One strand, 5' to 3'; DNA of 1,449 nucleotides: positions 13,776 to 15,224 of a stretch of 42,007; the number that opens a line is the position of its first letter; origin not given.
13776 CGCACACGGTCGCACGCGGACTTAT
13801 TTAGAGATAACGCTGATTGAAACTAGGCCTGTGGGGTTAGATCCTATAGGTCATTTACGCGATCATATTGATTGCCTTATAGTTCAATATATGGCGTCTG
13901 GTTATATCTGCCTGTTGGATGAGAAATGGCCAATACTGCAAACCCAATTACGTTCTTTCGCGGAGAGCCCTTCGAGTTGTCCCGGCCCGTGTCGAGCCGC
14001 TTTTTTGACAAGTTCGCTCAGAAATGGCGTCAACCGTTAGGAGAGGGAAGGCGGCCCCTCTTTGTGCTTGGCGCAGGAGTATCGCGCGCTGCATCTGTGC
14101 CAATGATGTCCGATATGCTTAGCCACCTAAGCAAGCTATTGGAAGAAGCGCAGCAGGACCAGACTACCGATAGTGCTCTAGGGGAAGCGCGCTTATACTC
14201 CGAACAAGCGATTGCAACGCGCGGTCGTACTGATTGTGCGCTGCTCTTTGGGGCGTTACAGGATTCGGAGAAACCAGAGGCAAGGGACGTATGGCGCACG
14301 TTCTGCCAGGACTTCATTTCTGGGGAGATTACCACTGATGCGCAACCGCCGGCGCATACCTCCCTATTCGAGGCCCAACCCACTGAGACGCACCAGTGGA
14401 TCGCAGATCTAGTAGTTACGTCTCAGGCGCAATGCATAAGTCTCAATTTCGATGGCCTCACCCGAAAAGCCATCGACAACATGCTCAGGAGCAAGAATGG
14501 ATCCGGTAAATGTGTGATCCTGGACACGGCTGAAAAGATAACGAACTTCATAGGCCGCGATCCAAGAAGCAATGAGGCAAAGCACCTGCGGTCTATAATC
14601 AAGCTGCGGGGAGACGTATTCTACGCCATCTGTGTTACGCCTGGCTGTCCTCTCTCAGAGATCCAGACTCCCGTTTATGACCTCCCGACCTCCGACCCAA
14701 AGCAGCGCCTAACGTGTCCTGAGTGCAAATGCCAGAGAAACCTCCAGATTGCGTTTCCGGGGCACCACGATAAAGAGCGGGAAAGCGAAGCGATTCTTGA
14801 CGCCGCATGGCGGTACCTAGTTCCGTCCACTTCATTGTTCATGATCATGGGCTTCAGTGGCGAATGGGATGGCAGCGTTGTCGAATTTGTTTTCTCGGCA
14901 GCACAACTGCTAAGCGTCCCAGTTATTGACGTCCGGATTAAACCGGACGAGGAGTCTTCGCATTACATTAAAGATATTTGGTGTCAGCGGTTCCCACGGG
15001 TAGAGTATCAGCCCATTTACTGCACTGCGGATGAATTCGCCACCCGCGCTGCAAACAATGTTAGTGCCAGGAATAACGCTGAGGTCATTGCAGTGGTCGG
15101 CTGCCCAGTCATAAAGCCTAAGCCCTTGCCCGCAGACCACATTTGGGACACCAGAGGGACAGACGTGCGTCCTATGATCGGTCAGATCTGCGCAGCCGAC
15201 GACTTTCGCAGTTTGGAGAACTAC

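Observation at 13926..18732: Candidate undescribed three-gene defence-like operon: SIR2 / SAMHD1-type-HD fusion, an orphan protein and an ImmA/IrrE metalloprotease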

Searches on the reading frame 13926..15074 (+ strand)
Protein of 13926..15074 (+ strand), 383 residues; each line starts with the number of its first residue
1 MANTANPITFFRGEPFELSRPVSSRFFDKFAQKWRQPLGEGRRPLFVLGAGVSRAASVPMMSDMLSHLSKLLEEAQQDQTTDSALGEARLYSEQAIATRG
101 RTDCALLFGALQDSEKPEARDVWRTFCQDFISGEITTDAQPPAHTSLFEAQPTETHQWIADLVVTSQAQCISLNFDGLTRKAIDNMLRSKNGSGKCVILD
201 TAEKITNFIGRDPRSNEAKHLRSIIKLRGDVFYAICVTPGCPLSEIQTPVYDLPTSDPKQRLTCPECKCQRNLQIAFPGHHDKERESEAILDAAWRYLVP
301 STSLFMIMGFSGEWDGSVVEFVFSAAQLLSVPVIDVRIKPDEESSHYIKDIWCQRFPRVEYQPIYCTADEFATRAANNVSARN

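Call 28: search_solved_structures(query=A2, max_evalue=10, show_alignments=3)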
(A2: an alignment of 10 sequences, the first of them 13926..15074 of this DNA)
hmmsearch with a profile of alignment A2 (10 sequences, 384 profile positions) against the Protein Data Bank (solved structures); distinct sequences matched with E-value up to 10: 93 (the best 60 are shown).
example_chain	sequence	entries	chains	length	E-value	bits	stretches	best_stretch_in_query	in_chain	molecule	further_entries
1m2n_A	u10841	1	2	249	0.0035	19.6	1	139-185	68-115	Silent Information Regulator 2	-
1ici_A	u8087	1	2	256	0.014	17.6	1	27-59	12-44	TRANSCRIPTIONAL REGULATORY PROTEIN, SIR2 FAMILY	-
5ol0_A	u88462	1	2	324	0.016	17.4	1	23-60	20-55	Putative silent information regulator 2,Putative silent information regulator 2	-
9gmk_K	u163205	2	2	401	0.023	16.9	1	22-58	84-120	NAD-dependent protein deacetylase sirtuin-7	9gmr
4twi_A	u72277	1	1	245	0.026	16.7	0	29-59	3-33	NAD-dependent protein deacylase 1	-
1m2k_A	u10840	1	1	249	0.027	16.7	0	29-59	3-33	Silent Information Regulator 2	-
1m2g_A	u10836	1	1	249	0.027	16.7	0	29-59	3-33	Silent Information Regulator 2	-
2od2_A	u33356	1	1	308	0.044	16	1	22-60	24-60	NAD-dependent deacetylase HST2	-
8zsf_D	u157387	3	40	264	0.056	15.6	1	30-68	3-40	Sir2 family NAD-dependent protein deacetylase | KomC, SIR2 domain protein, NADase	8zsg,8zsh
8zsi_E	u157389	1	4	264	0.068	15.3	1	30-69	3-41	Sir2 family NAD-dependent protein deacetylase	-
9xvc_H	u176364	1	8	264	0.068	15.3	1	30-69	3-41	KomC(H146N), a SIR2-domain NADase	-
2od7_A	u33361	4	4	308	0.082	15.1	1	22-64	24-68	NAD-dependent deacetylase HST2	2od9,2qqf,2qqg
9y55_A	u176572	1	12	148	0.082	15.1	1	6-59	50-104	Dual specificity protein phosphatase 10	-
9ok9_A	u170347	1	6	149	0.082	15.1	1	6-59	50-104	Dual specificity protein phosphatase 10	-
9nym_A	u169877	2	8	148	0.083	15.1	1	6-59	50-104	Dual specificity protein phosphatase 10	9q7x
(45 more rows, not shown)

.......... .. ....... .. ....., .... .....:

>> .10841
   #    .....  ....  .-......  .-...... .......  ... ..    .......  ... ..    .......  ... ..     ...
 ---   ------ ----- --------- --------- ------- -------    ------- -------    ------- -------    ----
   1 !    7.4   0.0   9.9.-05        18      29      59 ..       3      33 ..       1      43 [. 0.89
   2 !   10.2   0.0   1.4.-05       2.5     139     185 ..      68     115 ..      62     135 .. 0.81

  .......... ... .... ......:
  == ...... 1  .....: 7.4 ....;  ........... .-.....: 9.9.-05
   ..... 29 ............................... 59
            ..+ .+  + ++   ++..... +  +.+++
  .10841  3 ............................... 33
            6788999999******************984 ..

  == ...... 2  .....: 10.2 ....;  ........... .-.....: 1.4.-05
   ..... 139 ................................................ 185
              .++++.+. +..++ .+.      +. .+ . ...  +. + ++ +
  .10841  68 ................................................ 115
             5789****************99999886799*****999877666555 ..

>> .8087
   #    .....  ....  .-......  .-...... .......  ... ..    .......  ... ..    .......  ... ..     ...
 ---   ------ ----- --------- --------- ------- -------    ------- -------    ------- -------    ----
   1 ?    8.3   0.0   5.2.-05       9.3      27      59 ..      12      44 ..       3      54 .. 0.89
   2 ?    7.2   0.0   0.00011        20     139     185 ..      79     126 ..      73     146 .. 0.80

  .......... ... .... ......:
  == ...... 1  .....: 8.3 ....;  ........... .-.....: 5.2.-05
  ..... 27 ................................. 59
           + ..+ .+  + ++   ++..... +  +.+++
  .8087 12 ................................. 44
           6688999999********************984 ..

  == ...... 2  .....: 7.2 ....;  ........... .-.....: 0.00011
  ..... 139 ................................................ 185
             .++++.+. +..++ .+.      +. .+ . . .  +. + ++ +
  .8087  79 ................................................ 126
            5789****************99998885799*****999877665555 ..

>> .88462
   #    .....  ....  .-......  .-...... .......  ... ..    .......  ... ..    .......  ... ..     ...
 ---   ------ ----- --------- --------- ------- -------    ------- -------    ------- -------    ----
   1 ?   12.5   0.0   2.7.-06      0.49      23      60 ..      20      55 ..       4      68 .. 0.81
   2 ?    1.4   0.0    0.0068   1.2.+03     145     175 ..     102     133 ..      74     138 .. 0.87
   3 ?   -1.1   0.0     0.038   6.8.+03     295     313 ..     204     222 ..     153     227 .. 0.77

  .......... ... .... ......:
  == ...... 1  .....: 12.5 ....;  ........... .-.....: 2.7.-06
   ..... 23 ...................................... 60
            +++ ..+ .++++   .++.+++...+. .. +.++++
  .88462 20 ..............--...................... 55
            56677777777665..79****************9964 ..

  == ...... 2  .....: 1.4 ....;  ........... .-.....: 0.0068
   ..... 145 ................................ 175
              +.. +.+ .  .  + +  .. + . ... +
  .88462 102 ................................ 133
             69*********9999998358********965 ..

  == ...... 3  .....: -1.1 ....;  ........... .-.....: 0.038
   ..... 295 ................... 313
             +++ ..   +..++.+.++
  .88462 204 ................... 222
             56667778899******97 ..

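Call 38: predict_structure(alignment_id=A2)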
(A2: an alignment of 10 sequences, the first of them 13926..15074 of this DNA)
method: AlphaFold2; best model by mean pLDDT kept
length: 383 residues; sequences in the alignment: 10
mean_pLDDT: 83.9   pTM: 0.85
mean pLDDT of the five models: 83.9, 82.8, 81.8, 81.7, 81.5
residues with pLDDT >= 90: 153; 70-90: 178; 50-70: 41; < 50: 11
segments of 3 or more residues with pLDDT < 50: 1-8
pLDDT, mean of each block of 10 residues (from residue 1): 42 76 81 84 92 88 90 78 82 87 85 89 89 76 71 95 92 90 93 89 91 77 85 86 86 66 84 69 80 94 92 77 96 91 83 92 92 85 55
secondary structure, 60 per line:
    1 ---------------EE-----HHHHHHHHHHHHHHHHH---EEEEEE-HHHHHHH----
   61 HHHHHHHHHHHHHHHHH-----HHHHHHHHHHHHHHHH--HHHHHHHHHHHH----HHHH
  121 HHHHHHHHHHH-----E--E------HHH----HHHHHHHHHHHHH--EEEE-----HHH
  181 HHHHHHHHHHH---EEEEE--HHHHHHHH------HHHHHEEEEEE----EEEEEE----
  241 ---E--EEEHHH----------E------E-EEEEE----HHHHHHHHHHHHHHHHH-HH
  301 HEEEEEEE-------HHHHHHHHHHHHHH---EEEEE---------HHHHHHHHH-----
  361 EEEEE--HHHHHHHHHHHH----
elements in order: H23-39 E43-48 H50-56 H61-77 H83-98 H101-112 H117-131 H154-166 E169-172 H178-191 E195-199 H202-209 H216-220 E221-226 E231-236 E247-249 E272-276 H281-297 E302-308 H316-329 E333-337 H347-355 E361-365 H368-379
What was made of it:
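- On SIR2 superfamily: AF2 model pLDDT 84, pTM 0.85 (call 38).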

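Call 43: fold_search(model_id=the predicted structure, library=pdb)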
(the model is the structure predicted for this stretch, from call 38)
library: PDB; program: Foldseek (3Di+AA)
matches with E <= 10: 913; with E <= 0.001: 40
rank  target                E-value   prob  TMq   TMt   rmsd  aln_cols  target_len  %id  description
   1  8wld_K                6.1e-08  1.00  0.50  0.55   7.7       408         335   14  Cryo-EM structure of SIR2/HerA antiphage complex (released 2024-09-11)
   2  9s20                  1.8e-07  1.00  0.45  0.57   7.8       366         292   14  Crystal structure of human SIRT2 in complex with SirReal-triazole inhibitor SH10 (released 2025-11-12)
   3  8y80_E                2.2e-07  1.00  0.49  0.34   8.7       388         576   14  Cryo-EM structure of the tetrameric SPARSA gRNA-ssDNA complex (released 2024-10-16)
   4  8jkz_A                3.2e-07  1.00  0.53  0.36   8.1       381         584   14  Cryo-EM structure of the prokaryotic SPARSA system complex (released 2024-01-24)
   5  9fds                  5.2e-07  1.00  0.44  0.54   8.0       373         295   13  Crystal structure of human Sirt2 in complex with SirReal2 (released 2025-05-28)
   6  9fru                  5.5e-07  1.00  0.44  0.56   6.7       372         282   13  Crystal structure of human Sirt2 in complex with a pyrazole-based fragment inhibitor and NAD+ (released 2025-06-04)
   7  4rmh_A                5.5e-07  1.00  0.44  0.55   7.6       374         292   14  Human Sirt2 in complex with SirReal2 and Ac-Lys-H3 peptide (released 2015-02-25)
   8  8qt2_A                7.3e-07  1.00  0.44  0.55   7.0       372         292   14  Crystal structure of human Sirt2 in complex with the super-slow substrate TNFn-6 (released 2024-10-23)
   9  9s44                  8.1e-07  1.00  0.42  0.56   7.5       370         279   14  Human Histone Deacetylase SIRT2 (released 2025-08-20)
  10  5yqm                  1.3e-06  1.00  0.43  0.54   6.9       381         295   14  Crystal structure of Sirt2 in complex with selective inhibitor A29 (released 2018-10-17)
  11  9fdt                  1.3e-06  1.00  0.44  0.55   7.1       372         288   14  Crystal structure of human Sirt2 in complex with a pyrazole-based fragment inhibitor (released 2025-05-28)
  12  9fdr                  1.4e-06  1.00  0.44  0.55   6.9       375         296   14  Crystal structure of human Sirt2 in apo form with opened selectivity pocket (released 2025-05-28)
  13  6l71_A                1.4e-06  1.00  0.41  0.51   8.6       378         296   14  Sirtuin 2 demyristoylation native intermediate I & II mixture (released 2021-03-31)
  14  9fdu                  1.5e-06  1.00  0.44  0.56   6.8       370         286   15  Crystal structure of human Sirt2 in complex with a pyridine-3-carbothioamide-based fragment inhibitor (released 2025-05-28)
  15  4x3p_A                1.7e-06  1.00  0.42  0.52   8.4       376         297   13  Sirt2 in complex with a myristoyl peptide (released 2016-01-13)
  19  8sub_J                2.6e-06  1.00  0.51  0.50   7.8       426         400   11  E. coli SIR2-HerA complex (dodecamer SIR2 pentamer HerA) (released 2023-12-27)
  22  8sub_A                3.6e-06  1.00  0.51  0.49   7.1       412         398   11  E. coli SIR2-HerA complex (dodecamer SIR2 pentamer HerA) (released 2023-12-27)
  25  8sub_F                6.2e-06  1.00  0.47  0.46   9.6       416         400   12  E. coli SIR2-HerA complex (dodecamer SIR2 pentamer HerA) (released 2023-12-27)
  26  8sub_I                8.2e-06  1.00  0.49  0.48   8.1       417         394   12  E. coli SIR2-HerA complex (dodecamer SIR2 pentamer HerA) (released 2023-12-27)
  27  8uae_F                1.0e-05  1.00  0.51  0.51   7.7       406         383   12  E. coli Sir2_HerA complex (12:6) with ATPgamaS (released 2023-12-27)
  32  8sub_K                7.4e-05  1.00  0.46  0.44   9.9       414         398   11  E. coli SIR2-HerA complex (dodecamer SIR2 pentamer HerA) (released 2023-12-27)
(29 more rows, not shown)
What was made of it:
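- On SIR2 superfamily: There are 40 PDB hits at E<=1e-3, all SIR2 proteins (call 43).
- Closest known: SIR2-HerA. Same: The SIR2-fold domain's best structural match is the SIR2 of this system (8wld_K, E 6e-8; also 8sub, 8uae; call 43).
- Closest known: Short pAgo SPARSA. Same: The SIR2 domain also matches the SPARSA SIR2 (8jkz_A, TMq 0.53; call 43).
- Checked: It is confirmed by structure: the AF2 model has pLDDT 84, and Foldseek's top hits are SIR2 of SIR2/HerA, SPARSA, SIRT2, ThsA and DSR2 at E 6e-8 to 1e-3 (calls 38, 43).
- The SIR2 fold is confirmed by structure (calls 38, 43). The best structural match of the SIR2 domain is the SIR2 of SIR2/HerA (call 43). The closest structures are defence NADases (call 43). 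PDB entries for related defence NADases use His mutants as inactive forms: KomC H146N and DSR2 H171A (entry names in calls 28, 43).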
